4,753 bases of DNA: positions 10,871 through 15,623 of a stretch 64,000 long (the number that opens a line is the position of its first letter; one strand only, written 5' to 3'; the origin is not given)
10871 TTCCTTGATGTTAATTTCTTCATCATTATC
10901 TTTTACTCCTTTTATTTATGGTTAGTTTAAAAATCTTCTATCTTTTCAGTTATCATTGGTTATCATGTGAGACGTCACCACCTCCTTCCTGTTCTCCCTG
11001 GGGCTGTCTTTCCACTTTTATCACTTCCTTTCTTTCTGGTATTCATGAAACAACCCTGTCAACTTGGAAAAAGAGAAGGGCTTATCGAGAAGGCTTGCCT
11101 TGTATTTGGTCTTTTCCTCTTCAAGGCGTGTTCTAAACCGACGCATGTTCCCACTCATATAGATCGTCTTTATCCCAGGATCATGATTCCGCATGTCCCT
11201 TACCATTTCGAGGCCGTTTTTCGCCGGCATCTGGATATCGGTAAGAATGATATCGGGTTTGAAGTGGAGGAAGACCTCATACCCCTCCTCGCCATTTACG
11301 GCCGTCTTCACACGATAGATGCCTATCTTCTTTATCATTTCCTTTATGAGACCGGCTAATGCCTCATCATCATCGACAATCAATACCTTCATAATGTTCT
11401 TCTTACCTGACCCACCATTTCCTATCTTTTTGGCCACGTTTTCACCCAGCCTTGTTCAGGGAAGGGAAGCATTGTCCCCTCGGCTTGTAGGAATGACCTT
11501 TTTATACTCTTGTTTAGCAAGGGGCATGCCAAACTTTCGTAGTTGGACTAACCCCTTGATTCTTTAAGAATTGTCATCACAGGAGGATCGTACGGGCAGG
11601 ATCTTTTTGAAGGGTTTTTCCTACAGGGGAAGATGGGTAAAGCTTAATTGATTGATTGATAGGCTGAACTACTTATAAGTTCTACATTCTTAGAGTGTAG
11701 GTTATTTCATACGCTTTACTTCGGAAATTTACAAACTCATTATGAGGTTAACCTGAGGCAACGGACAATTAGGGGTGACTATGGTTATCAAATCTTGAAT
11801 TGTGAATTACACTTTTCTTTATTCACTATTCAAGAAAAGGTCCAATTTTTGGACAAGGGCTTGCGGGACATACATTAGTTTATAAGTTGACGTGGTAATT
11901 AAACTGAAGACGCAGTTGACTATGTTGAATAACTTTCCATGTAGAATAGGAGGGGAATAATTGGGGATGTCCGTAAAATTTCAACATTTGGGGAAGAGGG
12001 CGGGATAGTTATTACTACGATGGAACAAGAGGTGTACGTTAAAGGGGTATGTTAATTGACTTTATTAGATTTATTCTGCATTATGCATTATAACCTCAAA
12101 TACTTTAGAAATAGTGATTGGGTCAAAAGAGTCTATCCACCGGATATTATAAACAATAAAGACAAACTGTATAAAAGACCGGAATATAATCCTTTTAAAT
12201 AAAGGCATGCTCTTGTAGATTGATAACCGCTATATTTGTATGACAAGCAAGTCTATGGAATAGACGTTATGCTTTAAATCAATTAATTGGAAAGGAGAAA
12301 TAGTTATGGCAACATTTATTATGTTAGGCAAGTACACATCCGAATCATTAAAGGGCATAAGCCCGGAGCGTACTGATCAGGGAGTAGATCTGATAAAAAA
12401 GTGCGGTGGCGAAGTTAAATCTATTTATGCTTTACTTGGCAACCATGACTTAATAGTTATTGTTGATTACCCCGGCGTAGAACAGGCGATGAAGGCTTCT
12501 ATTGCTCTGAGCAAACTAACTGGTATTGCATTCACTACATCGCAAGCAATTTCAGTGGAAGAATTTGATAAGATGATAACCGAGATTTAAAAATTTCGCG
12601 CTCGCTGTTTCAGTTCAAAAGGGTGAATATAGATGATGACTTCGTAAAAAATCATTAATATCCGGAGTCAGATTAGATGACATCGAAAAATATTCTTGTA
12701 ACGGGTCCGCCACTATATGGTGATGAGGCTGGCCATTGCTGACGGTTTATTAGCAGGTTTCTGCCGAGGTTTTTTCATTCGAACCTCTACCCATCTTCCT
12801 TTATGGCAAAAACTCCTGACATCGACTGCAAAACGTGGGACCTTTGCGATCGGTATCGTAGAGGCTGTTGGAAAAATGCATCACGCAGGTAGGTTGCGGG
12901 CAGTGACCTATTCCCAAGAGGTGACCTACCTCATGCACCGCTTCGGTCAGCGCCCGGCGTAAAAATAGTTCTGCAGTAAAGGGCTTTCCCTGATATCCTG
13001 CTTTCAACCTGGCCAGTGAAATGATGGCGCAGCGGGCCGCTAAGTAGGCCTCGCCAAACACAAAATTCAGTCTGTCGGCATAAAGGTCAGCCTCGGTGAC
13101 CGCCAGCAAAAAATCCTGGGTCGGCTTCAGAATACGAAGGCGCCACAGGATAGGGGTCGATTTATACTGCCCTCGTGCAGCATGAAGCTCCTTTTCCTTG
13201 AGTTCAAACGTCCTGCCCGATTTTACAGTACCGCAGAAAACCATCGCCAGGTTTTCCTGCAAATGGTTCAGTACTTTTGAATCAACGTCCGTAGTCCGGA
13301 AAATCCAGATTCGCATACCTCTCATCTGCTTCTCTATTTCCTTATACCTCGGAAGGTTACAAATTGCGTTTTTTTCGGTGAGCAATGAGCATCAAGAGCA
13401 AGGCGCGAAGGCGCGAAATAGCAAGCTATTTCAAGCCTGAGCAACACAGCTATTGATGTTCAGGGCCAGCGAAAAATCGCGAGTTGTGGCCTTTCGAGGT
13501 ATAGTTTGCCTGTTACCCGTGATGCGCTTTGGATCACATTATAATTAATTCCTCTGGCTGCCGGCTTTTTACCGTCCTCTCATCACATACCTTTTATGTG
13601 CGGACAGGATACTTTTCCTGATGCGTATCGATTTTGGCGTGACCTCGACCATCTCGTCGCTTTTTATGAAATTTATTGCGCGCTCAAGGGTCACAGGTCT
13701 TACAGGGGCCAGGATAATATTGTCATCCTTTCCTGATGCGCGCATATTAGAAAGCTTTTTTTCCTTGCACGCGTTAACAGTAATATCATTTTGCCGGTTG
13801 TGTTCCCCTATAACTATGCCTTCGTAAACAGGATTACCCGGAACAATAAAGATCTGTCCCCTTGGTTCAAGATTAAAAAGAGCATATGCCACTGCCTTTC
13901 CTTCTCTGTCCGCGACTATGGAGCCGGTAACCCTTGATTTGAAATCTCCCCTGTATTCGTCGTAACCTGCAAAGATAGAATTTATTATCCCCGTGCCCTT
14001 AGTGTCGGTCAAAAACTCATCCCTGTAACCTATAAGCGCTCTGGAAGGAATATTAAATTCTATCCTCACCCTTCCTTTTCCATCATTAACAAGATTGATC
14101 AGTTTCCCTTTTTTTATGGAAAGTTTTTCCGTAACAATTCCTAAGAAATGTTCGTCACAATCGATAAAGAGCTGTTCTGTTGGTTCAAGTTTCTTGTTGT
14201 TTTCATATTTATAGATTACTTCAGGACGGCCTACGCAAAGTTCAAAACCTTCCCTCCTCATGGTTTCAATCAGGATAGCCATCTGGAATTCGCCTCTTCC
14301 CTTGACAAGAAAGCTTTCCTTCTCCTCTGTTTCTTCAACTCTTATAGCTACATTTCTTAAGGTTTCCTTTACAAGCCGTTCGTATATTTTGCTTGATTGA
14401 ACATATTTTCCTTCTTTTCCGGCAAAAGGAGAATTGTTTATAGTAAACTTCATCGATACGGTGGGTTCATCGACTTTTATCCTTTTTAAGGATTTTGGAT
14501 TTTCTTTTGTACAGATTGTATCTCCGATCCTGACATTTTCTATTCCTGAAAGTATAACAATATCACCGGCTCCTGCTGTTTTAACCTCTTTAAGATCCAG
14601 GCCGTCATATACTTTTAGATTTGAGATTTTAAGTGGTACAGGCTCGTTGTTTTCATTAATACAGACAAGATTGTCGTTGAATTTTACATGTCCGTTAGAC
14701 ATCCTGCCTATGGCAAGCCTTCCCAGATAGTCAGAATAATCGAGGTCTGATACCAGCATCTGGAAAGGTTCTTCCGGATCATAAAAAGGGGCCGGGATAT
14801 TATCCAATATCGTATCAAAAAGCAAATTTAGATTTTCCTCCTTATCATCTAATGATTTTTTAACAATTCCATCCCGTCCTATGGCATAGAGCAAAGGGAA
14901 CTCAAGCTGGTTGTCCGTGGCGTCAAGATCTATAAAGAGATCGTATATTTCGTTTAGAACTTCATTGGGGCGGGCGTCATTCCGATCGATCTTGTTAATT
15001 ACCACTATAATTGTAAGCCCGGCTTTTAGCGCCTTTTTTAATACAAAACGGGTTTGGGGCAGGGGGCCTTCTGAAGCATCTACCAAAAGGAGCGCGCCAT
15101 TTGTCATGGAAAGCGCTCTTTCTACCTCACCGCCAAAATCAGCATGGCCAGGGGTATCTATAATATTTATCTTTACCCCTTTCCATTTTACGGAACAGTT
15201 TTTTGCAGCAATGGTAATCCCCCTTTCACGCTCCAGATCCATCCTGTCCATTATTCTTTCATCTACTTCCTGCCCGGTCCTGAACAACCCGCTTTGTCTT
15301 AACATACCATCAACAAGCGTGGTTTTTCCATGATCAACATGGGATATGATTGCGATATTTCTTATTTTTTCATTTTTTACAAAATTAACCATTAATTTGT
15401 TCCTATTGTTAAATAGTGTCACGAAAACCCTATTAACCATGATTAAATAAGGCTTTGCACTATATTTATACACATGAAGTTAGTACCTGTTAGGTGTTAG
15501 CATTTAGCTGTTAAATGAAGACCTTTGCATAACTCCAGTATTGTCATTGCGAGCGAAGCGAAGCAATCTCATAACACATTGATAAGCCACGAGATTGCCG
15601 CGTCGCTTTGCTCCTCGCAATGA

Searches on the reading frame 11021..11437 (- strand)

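Call 23: search_protein_families(library=pfam, proteins=[window:11021-11437:-])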
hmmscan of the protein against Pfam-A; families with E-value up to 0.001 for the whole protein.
window:11021-11437:- (138 aa): 1 family
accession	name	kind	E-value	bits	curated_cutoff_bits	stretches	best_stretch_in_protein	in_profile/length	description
PF00072.30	Response_reg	-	5.4e-19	68.8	30.2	1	18-127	1-107/111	Response regulator receiver domain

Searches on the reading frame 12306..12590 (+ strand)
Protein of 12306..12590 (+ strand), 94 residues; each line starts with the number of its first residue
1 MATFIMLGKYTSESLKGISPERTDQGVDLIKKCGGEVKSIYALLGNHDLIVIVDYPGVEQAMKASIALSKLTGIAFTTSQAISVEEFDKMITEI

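Call 23: search_protein_families(library=pfam, proteins=[window:12306-12590:+])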
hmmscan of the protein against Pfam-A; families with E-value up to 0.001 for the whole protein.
window:12306-12590:+ (94 aa): 1 family
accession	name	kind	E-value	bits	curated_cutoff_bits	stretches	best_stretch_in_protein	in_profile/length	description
PF08734.17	GYD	-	3.1e-17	62.8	31.4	1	4-91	1-91/91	GYD domain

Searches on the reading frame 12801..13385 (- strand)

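Call 23: search_protein_families(library=pfam, proteins=[window:12801-13385:-])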
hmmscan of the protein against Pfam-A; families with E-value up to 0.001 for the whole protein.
window:12801-13385:- (194 aa): 2 families
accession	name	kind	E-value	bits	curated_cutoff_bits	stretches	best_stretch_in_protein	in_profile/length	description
PF07998.17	Peptidase_M54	-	3.9e-26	92.7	24.4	1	91-191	87-190/194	Peptidase family M54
PF00413.30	Peptidase_M10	-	0.00018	21.8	24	1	147-172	110-135/159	Matrixin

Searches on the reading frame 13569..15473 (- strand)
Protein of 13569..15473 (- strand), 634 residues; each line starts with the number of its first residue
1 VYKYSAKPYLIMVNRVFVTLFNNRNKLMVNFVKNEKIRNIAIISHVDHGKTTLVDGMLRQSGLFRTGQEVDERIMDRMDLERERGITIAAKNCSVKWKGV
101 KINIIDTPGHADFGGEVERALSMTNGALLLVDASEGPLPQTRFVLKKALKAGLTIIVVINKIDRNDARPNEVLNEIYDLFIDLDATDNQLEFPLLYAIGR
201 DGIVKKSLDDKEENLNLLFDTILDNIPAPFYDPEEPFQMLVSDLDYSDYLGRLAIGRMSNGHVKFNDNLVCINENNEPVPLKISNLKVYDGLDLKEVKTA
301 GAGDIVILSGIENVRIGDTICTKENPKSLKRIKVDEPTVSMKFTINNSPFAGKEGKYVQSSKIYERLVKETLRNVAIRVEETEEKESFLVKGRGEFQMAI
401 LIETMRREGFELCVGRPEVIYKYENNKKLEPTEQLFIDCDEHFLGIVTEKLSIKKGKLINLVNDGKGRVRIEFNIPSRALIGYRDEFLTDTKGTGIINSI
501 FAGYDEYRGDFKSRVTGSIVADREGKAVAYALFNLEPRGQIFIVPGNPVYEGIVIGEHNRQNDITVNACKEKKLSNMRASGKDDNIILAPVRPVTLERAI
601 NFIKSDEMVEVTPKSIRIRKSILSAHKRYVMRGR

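Call 23: search_protein_families(library=pfam, proteins=[window:13569-15473:-])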
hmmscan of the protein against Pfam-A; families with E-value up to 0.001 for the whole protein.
window:13569-15473:- (634 aa): 6 families
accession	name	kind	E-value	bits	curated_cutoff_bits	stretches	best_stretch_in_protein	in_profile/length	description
PF00009.33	GTP_EFTU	-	1.9e-54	184.6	26.5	1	35-227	1-187/188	Elongation factor Tu GTP binding domain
PF21018.2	BipA_C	-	8.9e-46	154.6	23.8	1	516-624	1-109/110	TypA/BipA C-terminal domain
PF00679.30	EFG_C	-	6.1e-20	71.5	27.9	1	428-514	2-88/89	Elongation factor G C-terminus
PF22042.2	EF-G_D2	-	2.3e-09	37.6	27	1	236-322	1-83/84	Elongation factor G domain 2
PF03144.31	GTP_EFTU_D2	-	3e-08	34.4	30.3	1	251-321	1-73/73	Elongation factor Tu domain 2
PF01926.29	MMR_HSR1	-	3e-05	24.5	21.9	1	41-161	3-113/113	50S ribosome-binding GTPase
